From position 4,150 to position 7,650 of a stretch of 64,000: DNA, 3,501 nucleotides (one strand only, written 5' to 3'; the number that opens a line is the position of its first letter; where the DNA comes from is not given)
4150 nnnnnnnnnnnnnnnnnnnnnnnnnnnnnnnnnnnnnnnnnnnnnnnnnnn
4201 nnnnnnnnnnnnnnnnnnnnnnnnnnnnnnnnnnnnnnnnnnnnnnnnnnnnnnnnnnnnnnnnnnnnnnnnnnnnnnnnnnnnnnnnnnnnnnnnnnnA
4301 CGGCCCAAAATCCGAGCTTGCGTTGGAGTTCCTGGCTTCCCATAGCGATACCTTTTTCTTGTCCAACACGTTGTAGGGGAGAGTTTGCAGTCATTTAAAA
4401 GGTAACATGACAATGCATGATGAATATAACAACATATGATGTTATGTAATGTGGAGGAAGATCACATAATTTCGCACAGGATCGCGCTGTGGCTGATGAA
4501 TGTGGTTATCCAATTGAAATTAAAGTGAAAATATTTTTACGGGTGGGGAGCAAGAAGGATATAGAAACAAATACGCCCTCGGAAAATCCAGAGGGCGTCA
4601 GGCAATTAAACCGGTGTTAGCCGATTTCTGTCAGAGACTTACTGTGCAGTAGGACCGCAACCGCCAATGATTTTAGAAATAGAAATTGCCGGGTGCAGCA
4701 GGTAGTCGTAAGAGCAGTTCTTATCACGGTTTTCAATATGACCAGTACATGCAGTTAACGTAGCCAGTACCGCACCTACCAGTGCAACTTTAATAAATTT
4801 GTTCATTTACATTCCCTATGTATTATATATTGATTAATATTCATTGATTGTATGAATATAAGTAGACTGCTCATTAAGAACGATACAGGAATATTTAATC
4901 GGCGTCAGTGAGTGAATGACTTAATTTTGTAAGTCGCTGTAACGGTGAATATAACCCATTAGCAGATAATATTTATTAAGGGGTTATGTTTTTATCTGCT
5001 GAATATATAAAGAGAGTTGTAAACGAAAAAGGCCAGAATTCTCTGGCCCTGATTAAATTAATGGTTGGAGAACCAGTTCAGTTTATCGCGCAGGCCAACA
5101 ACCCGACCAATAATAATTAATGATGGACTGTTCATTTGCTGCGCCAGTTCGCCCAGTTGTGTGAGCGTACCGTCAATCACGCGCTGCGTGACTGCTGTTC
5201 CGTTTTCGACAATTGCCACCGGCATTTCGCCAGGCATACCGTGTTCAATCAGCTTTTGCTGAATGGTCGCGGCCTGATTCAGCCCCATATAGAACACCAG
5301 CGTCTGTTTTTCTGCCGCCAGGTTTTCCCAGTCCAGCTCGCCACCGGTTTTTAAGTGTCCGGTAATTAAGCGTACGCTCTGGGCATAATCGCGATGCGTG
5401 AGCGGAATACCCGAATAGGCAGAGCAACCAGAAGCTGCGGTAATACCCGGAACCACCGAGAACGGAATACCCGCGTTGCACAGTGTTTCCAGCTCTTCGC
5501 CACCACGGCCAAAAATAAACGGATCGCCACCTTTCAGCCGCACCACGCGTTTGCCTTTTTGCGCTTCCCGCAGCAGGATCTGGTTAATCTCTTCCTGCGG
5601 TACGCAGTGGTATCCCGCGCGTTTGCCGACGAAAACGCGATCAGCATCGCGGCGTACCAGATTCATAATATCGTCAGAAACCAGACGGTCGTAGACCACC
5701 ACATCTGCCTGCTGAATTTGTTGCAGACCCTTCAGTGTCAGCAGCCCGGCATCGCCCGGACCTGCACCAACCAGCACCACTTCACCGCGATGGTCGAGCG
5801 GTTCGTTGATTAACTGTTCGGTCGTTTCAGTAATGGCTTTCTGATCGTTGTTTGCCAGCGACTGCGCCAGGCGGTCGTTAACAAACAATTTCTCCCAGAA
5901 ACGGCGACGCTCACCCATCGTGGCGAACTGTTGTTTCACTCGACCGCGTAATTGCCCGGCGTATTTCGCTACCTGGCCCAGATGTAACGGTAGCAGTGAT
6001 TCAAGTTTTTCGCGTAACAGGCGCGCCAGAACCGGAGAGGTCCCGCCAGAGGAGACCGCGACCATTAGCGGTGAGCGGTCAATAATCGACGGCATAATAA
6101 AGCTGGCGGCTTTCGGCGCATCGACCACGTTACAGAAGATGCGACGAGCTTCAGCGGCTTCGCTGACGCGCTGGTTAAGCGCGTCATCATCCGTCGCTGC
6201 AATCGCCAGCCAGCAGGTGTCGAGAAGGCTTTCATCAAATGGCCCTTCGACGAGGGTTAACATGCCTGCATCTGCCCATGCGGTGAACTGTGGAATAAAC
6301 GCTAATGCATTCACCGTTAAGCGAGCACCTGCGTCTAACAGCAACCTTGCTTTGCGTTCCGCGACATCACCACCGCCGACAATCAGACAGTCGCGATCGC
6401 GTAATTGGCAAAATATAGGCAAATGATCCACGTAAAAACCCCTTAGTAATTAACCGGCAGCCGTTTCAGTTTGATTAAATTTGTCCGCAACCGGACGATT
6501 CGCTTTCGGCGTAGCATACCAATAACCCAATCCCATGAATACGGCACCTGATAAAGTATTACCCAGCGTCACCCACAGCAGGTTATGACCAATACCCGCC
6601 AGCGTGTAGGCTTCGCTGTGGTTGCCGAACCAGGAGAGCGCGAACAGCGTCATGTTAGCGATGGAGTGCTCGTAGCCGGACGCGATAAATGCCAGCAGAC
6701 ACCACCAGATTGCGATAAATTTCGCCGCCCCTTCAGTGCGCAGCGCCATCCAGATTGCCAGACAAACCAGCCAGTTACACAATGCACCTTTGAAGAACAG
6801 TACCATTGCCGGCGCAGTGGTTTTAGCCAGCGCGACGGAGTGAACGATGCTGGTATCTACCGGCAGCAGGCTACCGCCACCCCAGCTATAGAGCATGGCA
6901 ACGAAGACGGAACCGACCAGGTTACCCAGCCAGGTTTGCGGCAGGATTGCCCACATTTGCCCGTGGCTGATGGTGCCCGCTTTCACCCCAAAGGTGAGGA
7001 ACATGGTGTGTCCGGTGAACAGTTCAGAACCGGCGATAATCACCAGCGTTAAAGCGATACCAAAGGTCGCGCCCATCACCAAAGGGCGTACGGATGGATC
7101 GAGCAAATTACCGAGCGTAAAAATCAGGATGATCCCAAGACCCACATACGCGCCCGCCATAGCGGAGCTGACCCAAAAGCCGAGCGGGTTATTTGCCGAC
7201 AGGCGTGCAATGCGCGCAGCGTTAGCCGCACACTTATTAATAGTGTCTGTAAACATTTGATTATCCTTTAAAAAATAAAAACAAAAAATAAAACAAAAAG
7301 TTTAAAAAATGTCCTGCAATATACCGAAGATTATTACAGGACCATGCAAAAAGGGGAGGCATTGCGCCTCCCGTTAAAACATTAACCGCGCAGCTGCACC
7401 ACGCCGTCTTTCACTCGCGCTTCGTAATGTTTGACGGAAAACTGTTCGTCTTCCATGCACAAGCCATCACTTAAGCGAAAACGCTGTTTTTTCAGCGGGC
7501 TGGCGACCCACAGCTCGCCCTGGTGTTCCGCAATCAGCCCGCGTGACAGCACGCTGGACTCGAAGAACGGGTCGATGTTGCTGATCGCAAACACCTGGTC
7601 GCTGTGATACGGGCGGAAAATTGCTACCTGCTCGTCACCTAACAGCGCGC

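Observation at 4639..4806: Three genuine genes are invisible to the supplied ORF track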

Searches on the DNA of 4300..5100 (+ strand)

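Call 6: search_dna_similar(query=window:4300-5100:+, collection=ecoli_genomes, mode=near, max_rows=10)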
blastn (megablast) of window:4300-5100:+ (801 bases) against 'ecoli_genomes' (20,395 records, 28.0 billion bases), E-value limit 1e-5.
Records with a match: 5427; places in all: 5429; records where one place covers at least 80% of the query: 3292.
Genomes with a match: 5425 of 5426; with a place that covers at least 80% of the query: 3292. Places per genome that has any: lowest 1, median 1, highest 2. On chromosomes: 5426 places; on plasmids: 3.
Best place of each record, by identity: >=99% 1; 95-99% 4937; 90-95% 486; 80-90% 3.
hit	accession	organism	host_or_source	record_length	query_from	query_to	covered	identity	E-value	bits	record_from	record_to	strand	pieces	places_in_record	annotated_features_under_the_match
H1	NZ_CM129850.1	Escherichia coli strain TB06051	fresh water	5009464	1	801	100%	99.6%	0e+0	1463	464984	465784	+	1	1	yhfL: YhfL family protein | frlA: fructoselysine/psicoselysine transporter | cysG: siroheme synthase CysG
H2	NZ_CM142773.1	Escherichia coli strain GPEC1446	chicken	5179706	1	801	100%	97.7%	0e+0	1395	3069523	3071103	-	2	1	IS1-like element IS1A family transposase | YhfL family protein | frlA: fructoselysine/psicoselysine transporter | cysG: siroheme synthase CysG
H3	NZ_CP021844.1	Escherichia coli strain EC1515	Homo sapiens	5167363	1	801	100%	97.6%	0e+0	1376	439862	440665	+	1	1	yhfL: YhfL family protein | frlA: fructoselysine/psicoselysine transporter | cysG: siroheme synthase CysG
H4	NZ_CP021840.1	Escherichia coli strain EC974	Homo sapiens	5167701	1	801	100%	97.6%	0e+0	1376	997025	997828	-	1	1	yhfL: YhfL family protein | frlA: fructoselysine/psicoselysine transporter | cysG: siroheme synthase CysG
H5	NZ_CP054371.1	Escherichia coli strain SCU-316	Homo sapiens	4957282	1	801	100%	97.6%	0e+0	1376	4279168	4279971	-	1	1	yhfL: YhfL family protein | frlA: fructoselysine/psicoselysine transporter | cysG: siroheme synthase CysG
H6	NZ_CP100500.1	Escherichia coli strain LH50-c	Gallus gallus domesticus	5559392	1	801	100%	97.6%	0e+0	1376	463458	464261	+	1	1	yhfL: YhfL family protein | frlA: fructoselysine/psicoselysine transporter | cysG: siroheme synthase CysG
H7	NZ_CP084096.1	Escherichia coli O78 strain 3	Homo sapiens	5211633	1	801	100%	97.6%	0e+0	1376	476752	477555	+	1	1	yhfL: YhfL family protein | frlA: fructoselysine/psicoselysine transporter | cysG: siroheme synthase CysG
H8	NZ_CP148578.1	Escherichia coli strain Z1322HEC0005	Homo sapiens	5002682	1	801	100%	97.6%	0e+0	1376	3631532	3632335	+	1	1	yhfL: YhfL family protein | frlA: fructoselysine/psicoselysine transporter | cysG: siroheme synthase CysG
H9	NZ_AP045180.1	Escherichia coli strain JNEC-KY204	Homo sapiens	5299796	1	801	100%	97.6%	0e+0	1376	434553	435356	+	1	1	yhfL: YhfL family protein | frlA: fructoselysine/psicoselysine transporter | cysG: siroheme synthase CysG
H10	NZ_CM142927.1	Escherichia coli strain UCPROB-002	Homo sapiens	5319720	1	801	100%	97.6%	0e+0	1376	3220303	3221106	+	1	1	yhfL: YhfL family protein | frlA: fructoselysine/psicoselysine transporter | cysG: siroheme synthase CysG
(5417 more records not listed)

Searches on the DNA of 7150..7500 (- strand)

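Call 70: search_dna_similar(query=window:7150-7500:-, collection=ecoli_genomes, mode=near, rows=spread, max_rows=14)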
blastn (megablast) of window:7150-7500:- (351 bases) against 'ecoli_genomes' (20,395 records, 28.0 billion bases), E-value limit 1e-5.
Records with a match: 5427; places in all: 5427; records where one place covers at least 80% of the query: 5427.
Genomes with a match: 5425 of 5426; with a place that covers at least 80% of the query: 5425. Places per genome that has any: lowest 1, median 1, highest 2. On chromosomes: 5424 places; on plasmids: 3.
Best place of each record, by identity: >=99% 1310; 95-99% 4047; 90-95% 70.
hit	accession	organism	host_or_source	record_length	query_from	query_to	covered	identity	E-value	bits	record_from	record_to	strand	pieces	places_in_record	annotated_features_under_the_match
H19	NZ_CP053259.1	Escherichia coli strain GF3-3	Guinea fowl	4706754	1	351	100%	99.7%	0e+0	643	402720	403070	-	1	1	nirD: nitrite reductase small subunit NirD | nirC: nitrite transporter NirC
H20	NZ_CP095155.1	Escherichia coli strain Iso00041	Homo sapiens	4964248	1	351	100%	99.1%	3e-178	632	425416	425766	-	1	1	nirD: nitrite reductase small subunit NirD | nirC: nitrite transporter NirC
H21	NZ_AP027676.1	Escherichia coli strain PSS-08-1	Homo sapiens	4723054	1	351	100%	99.1%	3e-178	632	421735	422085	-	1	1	nirD: nitrite reductase small subunit NirD | nirC: nitrite transporter NirC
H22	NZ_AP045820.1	Escherichia coli strain 23CRST047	Homo sapiens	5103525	1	351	100%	99.1%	3e-178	632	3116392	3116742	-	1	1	nirD: nitrite reductase small subunit NirD | nirC: nitrite transporter NirC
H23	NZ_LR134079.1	Escherichia coli strain NCTC9112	missing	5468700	1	351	100%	98.9%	1e-176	627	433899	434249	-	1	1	nirD: nitrite reductase small subunit NirD | nirC: nitrite transporter NirC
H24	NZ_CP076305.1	Escherichia coli strain Survcare253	Homo sapiens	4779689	1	351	100%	98.6%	7e-175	621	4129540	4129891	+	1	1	nirD: nitrite reductase small subunit NirD | nirC: nitrite transporter NirC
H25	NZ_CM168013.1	Escherichia coli strain PEC301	Sus scrofa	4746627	1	351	100%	98.6%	7e-175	621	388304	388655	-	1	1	nirD: nitrite reductase small subunit NirD | nirC: nitrite transporter NirC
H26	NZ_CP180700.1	Escherichia coli strain CUPS05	Slaughterhouse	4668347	1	351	100%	98.6%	7e-175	621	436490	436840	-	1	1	nirD: nitrite reductase small subunit NirD | nirC: nitrite transporter NirC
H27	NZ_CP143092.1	Escherichia coli strain EC190486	Homo sapiens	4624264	1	351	100%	98.0%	1e-171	610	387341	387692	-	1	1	nirD: nitrite reductase small subunit NirD | nirC: nitrite transporter NirC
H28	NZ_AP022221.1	Escherichia coli strain WP8-S17-ESBL-08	-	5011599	1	351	100%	97.4%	3e-168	599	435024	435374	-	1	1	nirD: nitrite reductase small subunit NirD | nirC: nitrite transporter NirC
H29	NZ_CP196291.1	Escherichia coli strain AH21A060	Homo sapiens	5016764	1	351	100%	97.2%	1e-166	593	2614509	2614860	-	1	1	nirD: nitrite reductase small subunit NirD | nirC: nitrite transporter NirC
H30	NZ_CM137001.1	Escherichia coli strain HSP60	Homo sapiens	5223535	1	351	100%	97.2%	1e-166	593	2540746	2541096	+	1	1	nirD: nitrite reductase small subunit NirD | nirC: nitrite transporter NirC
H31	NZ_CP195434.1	Escherichia coli strain 23AR0806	Homo sapiens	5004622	3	351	99%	97.1%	2e-165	590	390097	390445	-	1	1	nirD: nitrite reductase small subunit NirD | nirC: nitrite transporter NirC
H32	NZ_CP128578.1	Escherichia coli strain VG38-53E1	calf box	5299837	3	351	99%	90.3%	9e-129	468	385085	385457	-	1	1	nirD: nitrite reductase small subunit NirD | nirC: nitrite transporter NirC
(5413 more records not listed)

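Call 71: get_annotated_region(hit=H24, flank=0)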
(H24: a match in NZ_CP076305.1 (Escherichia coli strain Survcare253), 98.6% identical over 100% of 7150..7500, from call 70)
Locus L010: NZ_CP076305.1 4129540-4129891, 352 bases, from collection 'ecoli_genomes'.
description: Escherichia coli strain Survcare253 chromosome, complete genome
organism: Escherichia coli strain Survcare253 (NCBI taxid 562)
replicon: chromosome; assembly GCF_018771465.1
host: Homo sapiens; source: urine, catheter urine; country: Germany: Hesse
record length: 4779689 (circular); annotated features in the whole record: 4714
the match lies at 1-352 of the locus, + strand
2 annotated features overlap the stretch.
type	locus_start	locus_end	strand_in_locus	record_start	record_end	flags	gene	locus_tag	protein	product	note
CDS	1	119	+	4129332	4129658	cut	nirD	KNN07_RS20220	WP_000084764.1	nitrite reductase small subunit NirD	-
CDS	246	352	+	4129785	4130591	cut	nirC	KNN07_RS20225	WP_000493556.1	nitrite transporter NirC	-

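Call 72: get_annotated_region(hit=H29, flank=0)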
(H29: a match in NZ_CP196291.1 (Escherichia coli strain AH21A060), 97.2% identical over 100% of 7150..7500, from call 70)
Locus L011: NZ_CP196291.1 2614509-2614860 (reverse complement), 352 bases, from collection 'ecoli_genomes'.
description: Escherichia coli strain AH21A060 chromosome, complete genome
organism: Escherichia coli strain AH21A060 (NCBI taxid 562)
replicon: chromosome; assembly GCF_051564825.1
host: Homo sapiens; source: blood; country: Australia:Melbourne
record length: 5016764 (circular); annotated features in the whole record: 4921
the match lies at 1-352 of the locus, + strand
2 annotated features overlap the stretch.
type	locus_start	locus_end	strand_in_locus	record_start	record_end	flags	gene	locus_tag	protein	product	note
CDS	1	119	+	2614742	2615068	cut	nirD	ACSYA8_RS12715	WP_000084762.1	nitrite reductase small subunit NirD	-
CDS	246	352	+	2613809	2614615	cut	nirC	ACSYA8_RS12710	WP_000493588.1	nitrite transporter NirC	-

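Call 73: get_annotated_region(hit=H32, flank=0)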
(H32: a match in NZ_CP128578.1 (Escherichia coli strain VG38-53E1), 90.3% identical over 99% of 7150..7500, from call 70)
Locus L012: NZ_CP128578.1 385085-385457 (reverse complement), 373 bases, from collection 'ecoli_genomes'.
description: Escherichia coli strain VG38-53E1 chromosome, complete genome
organism: Escherichia coli strain VG38-53E1 (NCBI taxid 562)
replicon: chromosome; assembly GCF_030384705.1
host: -; source: calf box; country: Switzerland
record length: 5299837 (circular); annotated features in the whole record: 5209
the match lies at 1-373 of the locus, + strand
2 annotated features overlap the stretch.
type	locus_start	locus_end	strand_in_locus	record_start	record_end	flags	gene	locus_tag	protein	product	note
CDS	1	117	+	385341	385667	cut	nirD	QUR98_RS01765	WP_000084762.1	nitrite reductase small subunit NirD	-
CDS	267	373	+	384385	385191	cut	nirC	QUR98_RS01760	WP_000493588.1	nitrite transporter NirC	-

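Call 74: get_annotated_region(hit=H28, flank=0)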
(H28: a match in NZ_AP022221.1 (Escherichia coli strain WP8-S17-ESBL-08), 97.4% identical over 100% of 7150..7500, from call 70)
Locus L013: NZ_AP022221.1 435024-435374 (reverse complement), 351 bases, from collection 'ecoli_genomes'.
description: Escherichia coli strain WP8-S17-ESBL-08 chromosome, complete genome
organism: Escherichia coli strain WP8-S17-ESBL-08 (NCBI taxid 562)
replicon: chromosome; assembly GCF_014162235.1
host: -; source: -; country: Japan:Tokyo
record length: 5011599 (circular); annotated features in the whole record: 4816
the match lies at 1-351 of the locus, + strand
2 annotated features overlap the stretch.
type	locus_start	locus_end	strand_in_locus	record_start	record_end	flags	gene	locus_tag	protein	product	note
CDS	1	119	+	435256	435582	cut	nirD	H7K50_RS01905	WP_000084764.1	nitrite reductase small subunit NirD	-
CDS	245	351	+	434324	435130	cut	nirC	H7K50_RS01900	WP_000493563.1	nitrite transporter NirC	-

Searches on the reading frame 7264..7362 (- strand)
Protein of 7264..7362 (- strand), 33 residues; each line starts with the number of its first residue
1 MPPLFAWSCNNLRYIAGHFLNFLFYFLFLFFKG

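Call 66: search_protein_families(library=pfam, proteins=[window:7264-7362:-], max_evalue=0.01)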
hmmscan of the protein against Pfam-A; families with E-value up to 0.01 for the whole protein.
seq(33 aa): 0 families
